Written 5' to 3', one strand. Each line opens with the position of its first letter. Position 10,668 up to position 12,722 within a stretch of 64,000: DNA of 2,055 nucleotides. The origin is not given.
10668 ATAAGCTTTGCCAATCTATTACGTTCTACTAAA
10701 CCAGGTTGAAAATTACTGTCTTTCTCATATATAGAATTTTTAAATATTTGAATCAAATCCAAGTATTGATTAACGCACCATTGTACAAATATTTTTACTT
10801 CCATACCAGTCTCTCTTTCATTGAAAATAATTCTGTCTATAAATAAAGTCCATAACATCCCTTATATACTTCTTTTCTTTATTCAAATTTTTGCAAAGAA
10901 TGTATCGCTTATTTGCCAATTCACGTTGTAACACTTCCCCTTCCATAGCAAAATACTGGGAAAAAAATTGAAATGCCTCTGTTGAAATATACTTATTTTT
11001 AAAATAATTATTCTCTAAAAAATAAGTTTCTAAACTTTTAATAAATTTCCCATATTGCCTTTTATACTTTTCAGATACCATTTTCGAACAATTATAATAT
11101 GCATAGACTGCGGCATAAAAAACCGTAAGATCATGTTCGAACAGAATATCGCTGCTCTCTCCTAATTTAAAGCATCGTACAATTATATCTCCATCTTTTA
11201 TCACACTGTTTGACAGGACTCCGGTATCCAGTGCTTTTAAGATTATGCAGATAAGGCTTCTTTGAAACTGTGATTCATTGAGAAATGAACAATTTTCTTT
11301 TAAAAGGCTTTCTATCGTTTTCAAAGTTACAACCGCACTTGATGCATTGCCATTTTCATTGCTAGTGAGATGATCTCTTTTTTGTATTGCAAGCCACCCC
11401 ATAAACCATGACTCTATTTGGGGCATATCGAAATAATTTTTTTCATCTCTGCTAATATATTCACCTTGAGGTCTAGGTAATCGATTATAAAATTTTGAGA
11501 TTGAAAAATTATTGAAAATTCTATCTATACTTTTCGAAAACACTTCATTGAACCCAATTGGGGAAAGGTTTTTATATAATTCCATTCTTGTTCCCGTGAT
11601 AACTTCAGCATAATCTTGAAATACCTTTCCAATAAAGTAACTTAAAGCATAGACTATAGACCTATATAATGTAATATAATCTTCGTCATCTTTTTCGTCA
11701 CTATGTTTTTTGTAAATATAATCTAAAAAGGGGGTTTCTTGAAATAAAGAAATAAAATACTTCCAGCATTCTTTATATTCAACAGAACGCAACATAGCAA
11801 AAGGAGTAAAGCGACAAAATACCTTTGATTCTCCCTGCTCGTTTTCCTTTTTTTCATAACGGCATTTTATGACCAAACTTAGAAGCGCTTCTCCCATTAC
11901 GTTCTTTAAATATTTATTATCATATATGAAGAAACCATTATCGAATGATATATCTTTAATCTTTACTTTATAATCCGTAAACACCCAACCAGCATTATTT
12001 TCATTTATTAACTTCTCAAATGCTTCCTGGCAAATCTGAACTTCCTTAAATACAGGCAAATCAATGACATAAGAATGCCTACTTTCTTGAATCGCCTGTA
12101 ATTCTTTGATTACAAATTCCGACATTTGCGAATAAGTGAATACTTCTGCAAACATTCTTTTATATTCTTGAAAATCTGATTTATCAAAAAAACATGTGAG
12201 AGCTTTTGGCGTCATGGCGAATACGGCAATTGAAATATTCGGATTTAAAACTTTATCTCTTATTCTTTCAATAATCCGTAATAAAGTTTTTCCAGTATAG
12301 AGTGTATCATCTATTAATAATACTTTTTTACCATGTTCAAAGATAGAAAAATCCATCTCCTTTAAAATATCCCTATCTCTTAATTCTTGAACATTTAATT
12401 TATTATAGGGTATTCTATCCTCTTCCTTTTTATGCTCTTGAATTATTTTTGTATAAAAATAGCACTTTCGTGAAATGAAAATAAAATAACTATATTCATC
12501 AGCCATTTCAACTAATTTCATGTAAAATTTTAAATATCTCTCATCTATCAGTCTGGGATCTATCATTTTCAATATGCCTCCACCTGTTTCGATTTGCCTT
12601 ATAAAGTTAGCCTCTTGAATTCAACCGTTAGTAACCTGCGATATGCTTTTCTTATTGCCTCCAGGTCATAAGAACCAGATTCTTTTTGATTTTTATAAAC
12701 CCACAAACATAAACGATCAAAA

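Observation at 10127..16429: Four-gene operon SLATT(DUF4231) - HD+GHKL ATPase - PRTase - unknown: candidate undescribed defence system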

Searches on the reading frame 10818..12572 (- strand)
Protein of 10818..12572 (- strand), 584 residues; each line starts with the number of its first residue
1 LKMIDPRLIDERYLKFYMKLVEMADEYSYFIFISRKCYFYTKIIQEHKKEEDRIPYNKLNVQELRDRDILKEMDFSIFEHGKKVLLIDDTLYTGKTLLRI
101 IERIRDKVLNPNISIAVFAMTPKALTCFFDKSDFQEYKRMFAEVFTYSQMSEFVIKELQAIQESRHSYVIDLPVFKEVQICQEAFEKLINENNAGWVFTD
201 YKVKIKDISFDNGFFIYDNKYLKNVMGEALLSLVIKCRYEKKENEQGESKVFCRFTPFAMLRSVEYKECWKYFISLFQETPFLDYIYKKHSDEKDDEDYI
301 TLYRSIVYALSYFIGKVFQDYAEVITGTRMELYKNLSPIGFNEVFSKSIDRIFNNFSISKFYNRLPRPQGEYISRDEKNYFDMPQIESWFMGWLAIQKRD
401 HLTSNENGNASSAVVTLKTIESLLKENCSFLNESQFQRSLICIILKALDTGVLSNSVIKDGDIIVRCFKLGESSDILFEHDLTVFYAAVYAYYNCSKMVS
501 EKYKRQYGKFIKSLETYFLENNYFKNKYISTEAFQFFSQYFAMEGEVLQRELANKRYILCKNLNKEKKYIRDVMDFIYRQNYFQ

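Call 3: search_protein_families(library=pfam, proteins=[window:10818-12572:-], max_evalue=1)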
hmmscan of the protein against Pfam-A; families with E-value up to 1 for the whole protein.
window:10818-12572:- (584 aa): 3 families
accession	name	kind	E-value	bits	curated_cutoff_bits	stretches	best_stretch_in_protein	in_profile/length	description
PF00156.33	Pribosyltran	-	5.2e-05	23.1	26.3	1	80-118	86-123/158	Phosphoribosyl transferase domain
PF15609.12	PRTase_2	-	0.0003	20.8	28.8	1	71-116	109-154/188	Phosphoribosyl transferase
PF14681.12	UPRTase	-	0.018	15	27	1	67-129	108-169/206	Uracil phosphoribosyltransferase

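Call 4: search_protein_families(library=padloc, proteins=[window:10818-12572:-], max_evalue=1)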
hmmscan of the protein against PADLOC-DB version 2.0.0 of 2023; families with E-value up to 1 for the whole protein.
window:10818-12572:- (584 aa): 2 families
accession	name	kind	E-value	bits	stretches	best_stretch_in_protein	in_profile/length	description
PDLC02935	PRTase_III-A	-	0.00016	19.1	1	51-149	110-193/290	-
PDLC03962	ShosT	-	0.047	11.5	1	37-120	132-208/237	-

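Call 5: search_protein_families(library=ncbifam, proteins=[window:10818-12572:-], max_evalue=1)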
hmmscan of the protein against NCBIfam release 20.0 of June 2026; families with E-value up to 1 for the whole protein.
window:10818-12572:- (584 aa): 14 families
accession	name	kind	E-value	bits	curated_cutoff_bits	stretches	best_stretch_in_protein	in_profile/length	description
NF003548.0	PRK05205.1-4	equivalog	3.8e-06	26.9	218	1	35-118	40-127/173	bifunctional pyr operon transcriptional regulator/uracil phosphoribosyltransferase PyrR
TIGR01203.1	HGPRTase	equivalog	0.00075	19.3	150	1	63-107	69-111/167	hypoxanthine phosphoribosyltransferase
NF003549.0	PRK05205.1-5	equivalog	0.0059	16.1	138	1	66-117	84-135/182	bifunctional pyr operon transcriptional regulator/uracil phosphoribosyltransferase PyrR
NF002620.0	PRK02277.1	subfamily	0.0096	15.6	115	1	80-117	140-177/201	orotate phosphoribosyltransferase-like protein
NF006605.0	PRK09162.1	equivalog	0.013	14.8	181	1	80-119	97-135/183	hypoxanthine-guanine phosphoribosyltransferase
NF002635.0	PRK02304.1-4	subfamily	0.033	13.7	146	1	78-106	112-140/188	adenine phosphoribosyltransferase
NF002632.0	PRK02304.1-1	equivalog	0.052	13.3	243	1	72-110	110-151/183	adenine phosphoribosyltransferase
NF009211.0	PRK12560.1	equivalog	0.056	13.2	188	1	78-106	111-139/187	adenine phosphoribosyltransferase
NF003546.0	PRK05205.1-2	equivalog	0.059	13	268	1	39-106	44-120/175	bifunctional pyr operon transcriptional regulator/uracil phosphoribosyltransferase PyrR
NF005537.0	PRK07199.1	subfamily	0.074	12.1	322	1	79-124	209-254/301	ribose-phosphate diphosphokinase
NF040646.1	HPT_Archaea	equivalog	0.084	12.4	200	1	79-107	112-140/184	hypoxanthine/guanine phosphoribosyltransferase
NF003545.0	PRK05205.1-1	equivalog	0.1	12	140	1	80-104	88-112/171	bifunctional pyr operon transcriptional regulator/uracil phosphoribosyltransferase PyrR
NF006328.0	PRK08558.1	equivalog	0.11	12.1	184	0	76-102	171-197/238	adenine phosphoribosyltransferase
NF006613.0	PRK09177.1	equivalog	0.2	11.2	138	1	60-102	69-107/159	xanthine phosphoribosyltransferase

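Call 18: find_homologous_proteins(query=window:10818-12572:-, max_evalue=0.001)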
Query window:10818-12572:- (584 aa): 20 proteins with E <= 0.001 among 6397 candidates.
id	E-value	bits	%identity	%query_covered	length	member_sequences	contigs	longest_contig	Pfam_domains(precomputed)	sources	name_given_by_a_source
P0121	0.0e+0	1218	94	100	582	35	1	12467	-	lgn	-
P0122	4.8e-241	820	65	99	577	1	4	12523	-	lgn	-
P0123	3.4e-196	672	54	99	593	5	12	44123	PF00156.34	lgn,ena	-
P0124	1.5e-191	656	54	99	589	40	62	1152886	PF00156.34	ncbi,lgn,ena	-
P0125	4.6e-191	655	53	99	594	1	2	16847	-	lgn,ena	-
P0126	1.2e-190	653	53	99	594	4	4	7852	-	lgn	-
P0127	4.2e-190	651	53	99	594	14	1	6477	PF00156.34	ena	-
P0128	2.8e-189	649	52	99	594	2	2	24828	PF00156.34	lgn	-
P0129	2.3e-172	593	49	99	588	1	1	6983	PF00156.34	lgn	-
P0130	4.7e-168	579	48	98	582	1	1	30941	PF00156.34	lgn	-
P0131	3.1e-132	460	44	95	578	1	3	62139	-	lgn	-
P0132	2.2e-118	415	41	95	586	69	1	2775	-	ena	-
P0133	5.5e-111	390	39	98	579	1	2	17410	-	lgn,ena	-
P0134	1.9e-109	385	39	95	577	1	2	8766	-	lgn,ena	-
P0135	1.6e-105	372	39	98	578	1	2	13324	-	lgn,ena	-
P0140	8.0e-49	185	33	69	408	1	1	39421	PF00156.34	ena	-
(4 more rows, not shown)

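Call 28: search_solved_structures(query=window:10818-12572:-, max_evalue=1)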
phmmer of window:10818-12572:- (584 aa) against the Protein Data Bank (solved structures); distinct sequences matched with E-value up to 1: 8.
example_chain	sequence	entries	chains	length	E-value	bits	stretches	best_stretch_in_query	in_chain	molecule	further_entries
4p81_A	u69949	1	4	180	0.031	16.3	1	67-118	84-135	Ancestral PyrR protein (Orange)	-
4p84_A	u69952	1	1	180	0.043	15.9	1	65-117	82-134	Bifunctional protein PyrR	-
4p3k_A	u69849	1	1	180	0.13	14.3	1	68-117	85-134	Ancestral PyrR protein (Plum)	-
1a3c_A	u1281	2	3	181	0.13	14.3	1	59-117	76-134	PYRIMIDINE OPERON REGULATORY PROTEIN PYRR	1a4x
4p82_A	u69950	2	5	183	0.13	14.3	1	59-117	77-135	Bifunctional protein PyrR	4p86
4p80_A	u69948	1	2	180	0.23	13.4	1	68-118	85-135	Ancestral PyrR protein (Green)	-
3ohp_A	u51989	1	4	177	0.27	13.2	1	60-104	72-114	Hypoxanthine phosphoribosyltransferase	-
1vdm_A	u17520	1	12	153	0.52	12.3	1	81-123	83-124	purine phosphoribosyltransferase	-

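Call 39: predict_structure(alignment_id=A2)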
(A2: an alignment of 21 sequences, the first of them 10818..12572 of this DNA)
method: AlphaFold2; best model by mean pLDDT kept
length: 584 residues; sequences in the alignment: 21
mean_pLDDT: 85.0   pTM: 0.84
mean pLDDT of the five models: 85.0, 85.0, 84.0, 82.5, 81.1
residues with pLDDT >= 90: 252; 70-90: 267; 50-70: 55; < 50: 10
segments of 3 or more residues with pLDDT < 50: 1-3, 375-380
pLDDT, mean of each block of 10 residues (from residue 1): 61 90 90 89 76 60 80 72 91 85 84 93 85 85 89 89 80 91 93 86 87 92 89 94 87 94 92 93 82 62 92 96 92 85 89 91 84 49 81 85 67 84 88 86 91 87 91 75 90 90 91 96 92 88 86 80 76 91 68
secondary structure, 60 per line:
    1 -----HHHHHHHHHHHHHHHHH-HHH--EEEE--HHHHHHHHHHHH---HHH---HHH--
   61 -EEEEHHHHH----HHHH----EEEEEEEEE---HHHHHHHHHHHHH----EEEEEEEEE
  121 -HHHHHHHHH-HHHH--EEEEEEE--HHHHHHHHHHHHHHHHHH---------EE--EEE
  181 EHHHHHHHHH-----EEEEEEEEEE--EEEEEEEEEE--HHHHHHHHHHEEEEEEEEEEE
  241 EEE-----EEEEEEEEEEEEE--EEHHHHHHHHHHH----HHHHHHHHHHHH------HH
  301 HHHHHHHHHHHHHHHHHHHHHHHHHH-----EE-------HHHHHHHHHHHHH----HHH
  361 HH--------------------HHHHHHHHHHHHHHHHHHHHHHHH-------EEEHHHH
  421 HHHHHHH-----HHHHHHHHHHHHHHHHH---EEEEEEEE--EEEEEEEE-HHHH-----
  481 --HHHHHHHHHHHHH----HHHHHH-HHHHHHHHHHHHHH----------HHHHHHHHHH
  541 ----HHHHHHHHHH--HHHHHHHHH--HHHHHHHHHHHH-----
elements in order: H6-22 E29-32 H35-46 E62-65 H66-70 H75-78 E83-91 H95-107 E112-120 H122-130 H132-135 E138-144 H147-164 E178-181 H182-190 E196-205 E208-217 H220-229 E230-243 E249-261 H266-276 H281-292 H299-326 H341-353 H358-362 H383-406 E414-416 H417-427 H433-449 E453-460 E463-470 H472-475 H483-495 H500-505 H507-520 H531-540 H545-554 H557-565 H568-579

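Call 41: fold_search(model_id=the predicted structure, library=pdb)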
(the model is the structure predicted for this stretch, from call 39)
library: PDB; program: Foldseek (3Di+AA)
matches with E <= 10: 1135; with E <= 0.001: 0
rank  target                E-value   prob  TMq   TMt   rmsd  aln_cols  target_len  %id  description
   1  2vfa_B                4.2e-03  1.00  0.15  0.35   6.0       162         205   17  Crystal structure of a chimera of Plasmodium falciparum and human hypoxanthine-guanine phosphoribosyl transferases (released 2008-06-17)
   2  1qk4_C                5.7e-03  1.00  0.15  0.36   6.1       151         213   22  TOXOPLASMA GONDII HYPOXANTHINE-GUANINE PHOSPHORIBOSYLTRANSFERASE IMP COMPLEX (released 1999-10-17)
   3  1ufr_C                7.4e-03  1.00  0.14  0.41   6.2       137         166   16  Crystal Structure of TT1027 from Thermus thermophilus HB8 (released 2003-12-08)
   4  2vfa_A                1.0e-02  1.00  0.17  0.42   5.4       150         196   15  Crystal structure of a chimera of Plasmodium falciparum and human hypoxanthine-guanine phosphoribosyl transferases (released 2008-06-17)
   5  4p80_A                1.2e-02  1.00  0.18  0.52   5.3       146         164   19  Structure of ancestral PyrR protein (AncGREENPyrR) (released 2014-12-17)
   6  4xgc_E                1.4e-02  0.20  0.10  0.14  25.4       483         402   10  Crystal structure of the eukaryotic origin recognition complex (released 2015-04-01)
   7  1ufr_A                1.6e-02  1.00  0.16  0.46   6.1       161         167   14  Crystal Structure of TT1027 from Thermus thermophilus HB8 (released 2003-12-08)
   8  5ipf_A                2.1e-02  1.00  0.18  0.44   4.9       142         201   15  Crystal structure of Hypoxanthine-guanine phosphoribosyltransferase from Schistosoma mansoni in complex with IMP (released 2017-03-15)
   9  4raq_B                2.2e-02  0.99  0.15  0.37   6.4       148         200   19  Aza-acyclic nucleoside phosphonates containing a second phosphonate group as inhibitors of the human, Plasmodium falci (released 2015-01-07)
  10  5kny_B                2.4e-02  0.99  0.14  0.40  13.1       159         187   14  Crystal structure of Mycobacterium tuberculosis hypoxanthine guanine phosphoribosyltransferase in complex with (3-((3R (released 2017-09-20)
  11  4rv4_B                2.7e-02  0.99  0.10  0.25   6.3        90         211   13  2.65 Angstrom Resolution Crystal Structure of an orotate phosphoribosyltransferase from Bacillus anthracis str. 'Ames  (released 2014-12-17)
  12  7kl7_A                2.7e-02  0.99  0.15  0.48   8.2       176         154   14  Helicobacter pylori Xanthine-Guanine-Hypoxanthine Phosphoribosyltransferase (released 2021-05-05)
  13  4rv4_A                2.8e-02  0.99  0.09  0.25   6.4        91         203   13  2.65 Angstrom Resolution Crystal Structure of an orotate phosphoribosyltransferase from Bacillus anthracis str. 'Ames  (released 2014-12-17)
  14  5iao_A                2.8e-02  0.97  0.14  0.41   7.1       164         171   14  Structure and mapping of spontaneous mutational sites of PyrR from Mycobacterium tuberculosis (released 2016-03-16)
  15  1xz8_A                2.9e-02  0.99  0.16  0.45   6.2       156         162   15  Pyrr, The Regulator Of The Pyrimidine Biosynthetic Operon In Bacillus caldolyticus, Nucleotide-bound form (released 2005-03-01)
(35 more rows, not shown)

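Call 74: search_protein_families(library=phrogs, proteins=[window:10818-12572:-], max_evalue=0.01)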
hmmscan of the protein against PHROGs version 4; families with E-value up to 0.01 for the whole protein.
window:10818-12572:- (584 aa): 0 families

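Call 97: find_encoding_contigs(protein=P0140, flank=6000, max_places=2)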
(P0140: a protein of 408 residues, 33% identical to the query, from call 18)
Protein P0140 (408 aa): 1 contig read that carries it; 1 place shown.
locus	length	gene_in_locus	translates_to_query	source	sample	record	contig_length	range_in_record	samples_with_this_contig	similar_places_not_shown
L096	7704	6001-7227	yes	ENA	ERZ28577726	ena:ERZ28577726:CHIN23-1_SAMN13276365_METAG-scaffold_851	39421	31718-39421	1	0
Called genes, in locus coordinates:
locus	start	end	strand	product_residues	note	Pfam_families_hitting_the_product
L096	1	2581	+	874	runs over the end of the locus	PF01326:PPDK_N, PF00391:PEP-utilizers, PF02896:PEP-utilizers_C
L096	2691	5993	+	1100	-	PF24391:HD-CE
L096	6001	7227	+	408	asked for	PF00156:Pribosyltran (faint)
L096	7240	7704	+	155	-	?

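Call 98: find_encoding_contigs(protein=P0131, flank=6000, max_places=2)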
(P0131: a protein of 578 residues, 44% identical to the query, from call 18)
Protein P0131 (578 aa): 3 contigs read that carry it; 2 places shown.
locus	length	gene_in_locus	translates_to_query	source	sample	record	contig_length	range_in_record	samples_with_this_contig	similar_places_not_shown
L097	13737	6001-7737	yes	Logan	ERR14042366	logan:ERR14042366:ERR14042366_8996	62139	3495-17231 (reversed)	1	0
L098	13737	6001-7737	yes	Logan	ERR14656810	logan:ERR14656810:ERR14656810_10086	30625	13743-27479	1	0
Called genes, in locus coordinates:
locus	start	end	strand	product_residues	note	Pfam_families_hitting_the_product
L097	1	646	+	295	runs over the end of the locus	-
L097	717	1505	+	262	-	PF00072:Response_reg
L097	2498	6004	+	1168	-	PF24391:HD-CE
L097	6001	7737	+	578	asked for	-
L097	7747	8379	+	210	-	-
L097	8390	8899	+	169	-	PF14015:DUF4231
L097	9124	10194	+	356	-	PF01370:Epimerase, PF02719:Polysacc_synt_2, PF04321:RmlD_sub_bind, PF01073:3Beta_HSD (weak), PF16363:GDP_Man_Dehyd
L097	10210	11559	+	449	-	PF01041:DegT_DnrJ_EryC1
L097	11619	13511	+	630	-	PF02776:TPP_enzyme_N, PF00205:TPP_enzyme_M, PF02775:TPP_enzyme_C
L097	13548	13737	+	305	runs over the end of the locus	PF01370:Epimerase, PF16363:GDP_Man_Dehyd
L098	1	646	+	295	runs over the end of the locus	-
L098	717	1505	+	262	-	PF00072:Response_reg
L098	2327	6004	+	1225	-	PF24391:HD-CE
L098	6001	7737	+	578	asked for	-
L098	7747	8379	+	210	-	-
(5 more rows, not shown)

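Call 107: search_solved_structures(query=A2, max_evalue=1)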
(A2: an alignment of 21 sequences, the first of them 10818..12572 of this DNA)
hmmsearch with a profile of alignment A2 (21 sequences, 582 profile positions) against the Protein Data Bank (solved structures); distinct sequences matched with E-value up to 1: 53.
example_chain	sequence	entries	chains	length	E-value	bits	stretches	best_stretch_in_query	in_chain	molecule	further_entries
9q0n_A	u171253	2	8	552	0.00023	23.3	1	39-111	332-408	Amidophosphoribosyltransferase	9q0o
9q0m_A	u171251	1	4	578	0.00024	23.2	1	39-111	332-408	Amidophosphoribosyltransferase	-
3ohp_A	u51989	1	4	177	0.00028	23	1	50-101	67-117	Hypoxanthine phosphoribosyltransferase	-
4p81_A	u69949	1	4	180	0.00081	21.5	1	64-112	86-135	Ancestral PyrR protein (Orange)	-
4p84_A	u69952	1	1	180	0.00099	21.2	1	6-112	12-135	Bifunctional protein PyrR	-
1vdm_A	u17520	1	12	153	0.0011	21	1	72-117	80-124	purine phosphoribosyltransferase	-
4z1o_A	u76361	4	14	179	0.0012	21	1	64-115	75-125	Phosphoribosyltransferase | Purine phosphoribosyltransferase (GpT-2)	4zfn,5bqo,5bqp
4p3k_A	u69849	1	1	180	0.0027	19.7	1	64-112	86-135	Ancestral PyrR protein (Plum)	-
3lpn_A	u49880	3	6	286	0.0037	19.3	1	48-111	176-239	Ribose-phosphate pyrophosphokinase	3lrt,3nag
3mbi_A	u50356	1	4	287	0.0038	19.3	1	48-111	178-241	Ribose-phosphate pyrophosphokinase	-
1cjb_A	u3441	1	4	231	0.0039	19.2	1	69-116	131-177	PROTEIN (HYPOXANTHINE-GUANINE PHOSPHORIBOSYLTRANSFERASE)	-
3ozf_A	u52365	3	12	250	0.0045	19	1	69-116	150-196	Hypoxanthine-guanine-xanthine phosphoribosyltransferase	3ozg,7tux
6bo7_A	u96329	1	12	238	0.0058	18.7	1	68-114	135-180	Hypoxanthine phosphoribosyltransferase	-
8fwy_A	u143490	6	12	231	0.0073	18.3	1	64-113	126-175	Hypoxanthine-guanine phosphoribosyltransferase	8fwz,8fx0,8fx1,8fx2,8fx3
1a3c_A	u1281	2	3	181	0.0083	18.1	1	7-112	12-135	PYRIMIDINE OPERON REGULATORY PROTEIN PYRR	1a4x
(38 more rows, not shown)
